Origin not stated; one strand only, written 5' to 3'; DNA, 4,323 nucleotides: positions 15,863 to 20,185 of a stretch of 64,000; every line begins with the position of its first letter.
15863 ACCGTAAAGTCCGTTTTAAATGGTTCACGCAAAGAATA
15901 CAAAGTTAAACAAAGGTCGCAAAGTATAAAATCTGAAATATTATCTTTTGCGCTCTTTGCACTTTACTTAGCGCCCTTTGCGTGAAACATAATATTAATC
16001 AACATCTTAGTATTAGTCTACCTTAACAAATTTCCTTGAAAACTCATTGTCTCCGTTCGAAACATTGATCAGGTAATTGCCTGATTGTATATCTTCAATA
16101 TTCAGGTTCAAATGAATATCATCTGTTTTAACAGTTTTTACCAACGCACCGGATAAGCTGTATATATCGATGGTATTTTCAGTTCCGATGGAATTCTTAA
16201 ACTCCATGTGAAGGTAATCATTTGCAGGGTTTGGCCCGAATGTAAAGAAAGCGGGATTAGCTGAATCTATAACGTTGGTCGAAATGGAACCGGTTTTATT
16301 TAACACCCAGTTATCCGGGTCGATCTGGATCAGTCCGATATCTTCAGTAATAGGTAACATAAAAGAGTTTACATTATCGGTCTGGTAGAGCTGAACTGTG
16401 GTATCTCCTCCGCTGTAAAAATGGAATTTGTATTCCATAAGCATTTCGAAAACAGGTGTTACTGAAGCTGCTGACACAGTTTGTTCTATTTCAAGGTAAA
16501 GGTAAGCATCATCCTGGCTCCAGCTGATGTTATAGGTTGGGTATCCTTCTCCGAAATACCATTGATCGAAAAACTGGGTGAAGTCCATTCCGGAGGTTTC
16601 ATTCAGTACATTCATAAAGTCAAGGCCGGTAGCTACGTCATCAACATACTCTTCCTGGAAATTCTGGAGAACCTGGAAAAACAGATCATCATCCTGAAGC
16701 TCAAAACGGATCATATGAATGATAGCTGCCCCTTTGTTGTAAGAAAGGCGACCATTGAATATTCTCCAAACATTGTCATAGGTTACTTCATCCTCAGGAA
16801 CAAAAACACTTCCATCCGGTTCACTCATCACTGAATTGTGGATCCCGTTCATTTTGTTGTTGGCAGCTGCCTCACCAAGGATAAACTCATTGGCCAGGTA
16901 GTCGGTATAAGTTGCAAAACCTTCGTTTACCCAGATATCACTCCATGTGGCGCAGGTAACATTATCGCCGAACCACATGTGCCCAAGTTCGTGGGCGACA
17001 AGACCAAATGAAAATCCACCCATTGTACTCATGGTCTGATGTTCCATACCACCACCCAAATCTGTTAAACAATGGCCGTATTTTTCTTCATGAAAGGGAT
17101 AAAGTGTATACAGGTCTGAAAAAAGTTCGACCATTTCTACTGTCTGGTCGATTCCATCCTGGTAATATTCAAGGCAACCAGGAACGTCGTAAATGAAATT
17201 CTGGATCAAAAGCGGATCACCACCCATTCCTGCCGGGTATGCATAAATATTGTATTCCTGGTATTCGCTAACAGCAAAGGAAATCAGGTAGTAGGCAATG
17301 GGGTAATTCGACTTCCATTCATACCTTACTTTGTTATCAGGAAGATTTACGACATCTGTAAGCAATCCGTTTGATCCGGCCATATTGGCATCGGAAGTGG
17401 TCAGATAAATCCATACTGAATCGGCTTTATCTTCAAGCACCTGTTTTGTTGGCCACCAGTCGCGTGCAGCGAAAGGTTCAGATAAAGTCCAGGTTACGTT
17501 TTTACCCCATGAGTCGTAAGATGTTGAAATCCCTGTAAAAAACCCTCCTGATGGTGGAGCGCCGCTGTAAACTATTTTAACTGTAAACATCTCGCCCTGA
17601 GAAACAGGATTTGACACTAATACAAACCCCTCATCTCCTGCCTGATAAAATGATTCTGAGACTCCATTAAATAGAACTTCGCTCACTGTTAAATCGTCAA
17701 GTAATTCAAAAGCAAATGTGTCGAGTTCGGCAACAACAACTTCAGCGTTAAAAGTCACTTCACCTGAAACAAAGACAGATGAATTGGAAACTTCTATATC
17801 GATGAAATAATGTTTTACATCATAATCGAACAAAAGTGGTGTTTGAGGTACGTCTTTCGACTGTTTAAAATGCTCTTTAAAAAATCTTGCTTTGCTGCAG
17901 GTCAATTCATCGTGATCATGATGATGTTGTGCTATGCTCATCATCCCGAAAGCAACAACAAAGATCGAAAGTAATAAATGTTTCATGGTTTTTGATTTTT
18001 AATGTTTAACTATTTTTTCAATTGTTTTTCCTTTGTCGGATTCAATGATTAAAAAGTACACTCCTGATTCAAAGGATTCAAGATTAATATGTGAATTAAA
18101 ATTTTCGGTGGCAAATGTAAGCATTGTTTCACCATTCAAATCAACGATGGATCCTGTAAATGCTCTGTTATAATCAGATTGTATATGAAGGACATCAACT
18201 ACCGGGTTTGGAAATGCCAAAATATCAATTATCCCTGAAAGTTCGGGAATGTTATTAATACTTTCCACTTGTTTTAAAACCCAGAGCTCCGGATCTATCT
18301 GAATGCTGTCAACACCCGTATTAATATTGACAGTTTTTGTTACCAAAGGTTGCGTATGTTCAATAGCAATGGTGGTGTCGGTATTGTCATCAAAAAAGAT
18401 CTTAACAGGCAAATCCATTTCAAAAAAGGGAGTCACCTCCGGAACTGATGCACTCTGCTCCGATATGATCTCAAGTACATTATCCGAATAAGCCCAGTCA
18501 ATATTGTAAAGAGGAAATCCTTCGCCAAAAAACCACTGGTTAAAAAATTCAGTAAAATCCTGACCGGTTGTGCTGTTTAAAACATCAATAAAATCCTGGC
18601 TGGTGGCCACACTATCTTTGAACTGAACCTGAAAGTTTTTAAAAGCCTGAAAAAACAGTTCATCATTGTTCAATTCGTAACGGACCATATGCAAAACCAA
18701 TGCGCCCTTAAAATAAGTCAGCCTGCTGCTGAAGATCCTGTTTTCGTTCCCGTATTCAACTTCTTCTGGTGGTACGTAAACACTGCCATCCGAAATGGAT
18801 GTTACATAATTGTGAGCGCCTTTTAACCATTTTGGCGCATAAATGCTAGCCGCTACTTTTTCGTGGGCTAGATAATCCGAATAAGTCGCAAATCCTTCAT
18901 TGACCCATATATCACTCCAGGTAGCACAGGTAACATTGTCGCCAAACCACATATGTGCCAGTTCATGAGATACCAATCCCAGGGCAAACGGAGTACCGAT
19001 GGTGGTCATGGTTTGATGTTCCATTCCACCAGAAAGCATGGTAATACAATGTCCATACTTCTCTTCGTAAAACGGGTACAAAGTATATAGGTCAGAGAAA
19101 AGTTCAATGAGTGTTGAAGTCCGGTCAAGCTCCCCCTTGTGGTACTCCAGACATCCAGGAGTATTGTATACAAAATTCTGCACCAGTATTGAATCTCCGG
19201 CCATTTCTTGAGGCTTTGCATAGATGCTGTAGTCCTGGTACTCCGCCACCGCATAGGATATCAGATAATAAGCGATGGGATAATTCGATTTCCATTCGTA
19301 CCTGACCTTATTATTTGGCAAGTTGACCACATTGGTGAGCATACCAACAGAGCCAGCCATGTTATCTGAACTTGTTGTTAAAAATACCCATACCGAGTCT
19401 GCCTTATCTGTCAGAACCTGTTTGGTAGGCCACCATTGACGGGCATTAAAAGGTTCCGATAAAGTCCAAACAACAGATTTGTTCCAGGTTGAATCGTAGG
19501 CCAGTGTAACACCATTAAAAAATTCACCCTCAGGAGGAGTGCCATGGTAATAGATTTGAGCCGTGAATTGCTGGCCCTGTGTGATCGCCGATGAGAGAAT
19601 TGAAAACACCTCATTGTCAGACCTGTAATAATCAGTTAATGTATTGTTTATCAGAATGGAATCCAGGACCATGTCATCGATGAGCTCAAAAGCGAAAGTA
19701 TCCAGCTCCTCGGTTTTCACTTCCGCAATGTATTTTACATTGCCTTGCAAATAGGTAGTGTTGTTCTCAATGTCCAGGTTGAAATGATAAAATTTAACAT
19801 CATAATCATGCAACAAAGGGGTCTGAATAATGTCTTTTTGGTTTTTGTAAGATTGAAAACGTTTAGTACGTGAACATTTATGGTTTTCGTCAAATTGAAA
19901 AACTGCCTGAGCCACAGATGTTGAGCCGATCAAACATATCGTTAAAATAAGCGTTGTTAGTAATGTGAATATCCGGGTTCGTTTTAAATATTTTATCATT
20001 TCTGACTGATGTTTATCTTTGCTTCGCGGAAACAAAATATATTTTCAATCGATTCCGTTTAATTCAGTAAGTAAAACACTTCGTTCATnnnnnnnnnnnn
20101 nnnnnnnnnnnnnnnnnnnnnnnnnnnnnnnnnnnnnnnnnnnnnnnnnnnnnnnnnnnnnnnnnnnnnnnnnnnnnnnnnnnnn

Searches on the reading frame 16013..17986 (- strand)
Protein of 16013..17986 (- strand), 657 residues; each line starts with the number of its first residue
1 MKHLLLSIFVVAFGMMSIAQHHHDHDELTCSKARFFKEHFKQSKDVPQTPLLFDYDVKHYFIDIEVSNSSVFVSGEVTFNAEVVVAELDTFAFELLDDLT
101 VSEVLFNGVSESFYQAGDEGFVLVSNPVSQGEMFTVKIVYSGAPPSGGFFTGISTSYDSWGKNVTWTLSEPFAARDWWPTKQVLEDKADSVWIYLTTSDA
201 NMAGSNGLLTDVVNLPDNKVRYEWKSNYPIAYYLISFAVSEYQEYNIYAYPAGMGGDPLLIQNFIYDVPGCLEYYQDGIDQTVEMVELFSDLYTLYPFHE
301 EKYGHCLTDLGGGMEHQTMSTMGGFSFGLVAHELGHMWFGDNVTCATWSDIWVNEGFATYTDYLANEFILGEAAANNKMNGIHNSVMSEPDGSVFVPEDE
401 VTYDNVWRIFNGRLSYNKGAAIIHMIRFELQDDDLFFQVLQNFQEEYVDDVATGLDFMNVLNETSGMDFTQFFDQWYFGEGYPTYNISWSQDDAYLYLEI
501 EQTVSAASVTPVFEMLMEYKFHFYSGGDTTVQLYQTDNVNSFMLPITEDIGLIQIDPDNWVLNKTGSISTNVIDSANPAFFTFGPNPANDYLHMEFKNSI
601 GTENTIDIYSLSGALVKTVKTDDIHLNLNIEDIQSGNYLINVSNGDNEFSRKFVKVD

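Call 11: search_protein_families(library=pfam, proteins=[window:16013-17986:-])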
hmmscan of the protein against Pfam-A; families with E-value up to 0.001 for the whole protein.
window:16013-17986:- (657 aa): 3 families
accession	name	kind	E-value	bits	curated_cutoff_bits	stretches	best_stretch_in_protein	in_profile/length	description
PF01433.26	Peptidase_M1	-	4.2e-25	89.1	27.7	1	328-476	69-218/218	Peptidase family M1 domain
PF18962.6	Por_Secre_tail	-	2.7e-12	47.3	27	1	585-654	3-74/75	Secretion system C-terminal sorting domain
PF17900.6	Peptidase_M1_N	-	0.00019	22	25.8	1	58-234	3-186/186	Peptidase M1 N-terminal domain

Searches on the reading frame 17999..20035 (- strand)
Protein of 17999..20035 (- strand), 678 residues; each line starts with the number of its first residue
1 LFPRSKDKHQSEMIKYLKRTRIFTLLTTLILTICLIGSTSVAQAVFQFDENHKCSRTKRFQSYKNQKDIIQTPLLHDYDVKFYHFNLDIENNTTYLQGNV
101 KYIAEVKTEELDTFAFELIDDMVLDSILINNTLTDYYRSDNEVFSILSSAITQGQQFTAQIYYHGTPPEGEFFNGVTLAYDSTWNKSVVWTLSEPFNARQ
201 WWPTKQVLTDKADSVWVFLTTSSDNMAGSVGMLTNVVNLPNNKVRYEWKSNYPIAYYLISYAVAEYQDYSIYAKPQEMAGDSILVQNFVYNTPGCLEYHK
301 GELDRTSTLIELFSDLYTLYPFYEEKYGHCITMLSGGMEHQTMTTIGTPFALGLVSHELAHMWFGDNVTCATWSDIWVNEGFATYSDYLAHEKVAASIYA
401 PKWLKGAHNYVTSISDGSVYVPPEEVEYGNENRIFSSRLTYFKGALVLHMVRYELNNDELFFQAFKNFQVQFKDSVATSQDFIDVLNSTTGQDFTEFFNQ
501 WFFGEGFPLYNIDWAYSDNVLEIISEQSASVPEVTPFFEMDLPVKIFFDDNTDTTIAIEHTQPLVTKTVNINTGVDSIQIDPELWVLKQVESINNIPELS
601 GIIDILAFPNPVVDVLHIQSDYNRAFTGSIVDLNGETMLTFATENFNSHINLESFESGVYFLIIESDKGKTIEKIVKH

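Call 11: search_protein_families(library=pfam, proteins=[window:17999-20035:-])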
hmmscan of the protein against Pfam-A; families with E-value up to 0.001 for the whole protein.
window:17999-20035:- (678 aa): 2 families
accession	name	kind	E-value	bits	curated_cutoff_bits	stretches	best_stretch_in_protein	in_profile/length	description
PF01433.26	Peptidase_M1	-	7.4e-26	91.5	27.7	1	353-501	69-218/218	Peptidase family M1 domain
PF18962.6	Por_Secre_tail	-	9.9e-12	45.4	27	1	608-676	2-74/75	Secretion system C-terminal sorting domain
